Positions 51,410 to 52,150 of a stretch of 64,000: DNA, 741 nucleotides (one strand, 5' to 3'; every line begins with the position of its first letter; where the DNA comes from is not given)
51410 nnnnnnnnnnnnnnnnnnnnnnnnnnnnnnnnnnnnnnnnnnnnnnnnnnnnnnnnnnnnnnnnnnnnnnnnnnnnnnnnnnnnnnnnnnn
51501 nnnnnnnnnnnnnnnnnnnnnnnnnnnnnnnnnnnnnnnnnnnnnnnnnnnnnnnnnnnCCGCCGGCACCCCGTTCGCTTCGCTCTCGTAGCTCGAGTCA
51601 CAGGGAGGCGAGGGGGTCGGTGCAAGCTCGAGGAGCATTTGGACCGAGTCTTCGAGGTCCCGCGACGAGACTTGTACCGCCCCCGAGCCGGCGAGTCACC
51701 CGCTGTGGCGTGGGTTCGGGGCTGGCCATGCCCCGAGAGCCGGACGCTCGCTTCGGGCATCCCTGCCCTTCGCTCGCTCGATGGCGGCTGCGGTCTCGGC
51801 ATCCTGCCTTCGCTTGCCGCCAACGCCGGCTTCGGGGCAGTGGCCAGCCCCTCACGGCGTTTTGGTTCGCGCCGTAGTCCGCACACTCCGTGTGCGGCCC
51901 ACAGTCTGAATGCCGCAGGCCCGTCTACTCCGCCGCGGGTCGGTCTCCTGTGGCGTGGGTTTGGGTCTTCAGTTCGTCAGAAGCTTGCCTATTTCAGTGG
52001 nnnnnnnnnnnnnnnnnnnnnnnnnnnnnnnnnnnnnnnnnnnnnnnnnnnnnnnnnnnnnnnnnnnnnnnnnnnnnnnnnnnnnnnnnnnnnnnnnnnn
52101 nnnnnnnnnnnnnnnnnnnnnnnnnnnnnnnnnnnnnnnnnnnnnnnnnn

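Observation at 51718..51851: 134-nt element with terminal inverted repeats, present twice in opposite orientations (second copy at 59207-59339)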

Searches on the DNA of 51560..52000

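Call 27: search_rna_families(source=window, start=51560, end=52000, threshold=evalue, max_evalue=10)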
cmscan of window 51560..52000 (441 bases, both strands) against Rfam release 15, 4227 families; matches with E-value up to 10: 4.
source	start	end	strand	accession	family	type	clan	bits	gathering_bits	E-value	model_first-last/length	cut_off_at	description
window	51708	51779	+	RF03281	mir-596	Gene; miRNA;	-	17.2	80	5.6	1-73/73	no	mir-596 microRNA precursor family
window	51574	51624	+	RF01549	TB8Cs2H1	Gene; snRNA; snoRNA; HACA-box;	-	16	40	1.5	4-59/65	no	Trypanosomatid snoRNA TB8Cs2H1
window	51755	51768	+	RF01716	PhotoRC-I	Cis-reg;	-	12.3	45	1.6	6-19/44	no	PhotoRC-I RNA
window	51560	51628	+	RF02487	GlsR24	Gene; snRNA; snoRNA; HACA-box;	-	10.3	100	6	94-147/147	5'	Small nucleolar RNA GlsR24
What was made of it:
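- On Any curated RNA family (Rfam 15): At E <= 10 over 51560-52000, only noise appears (call 27).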
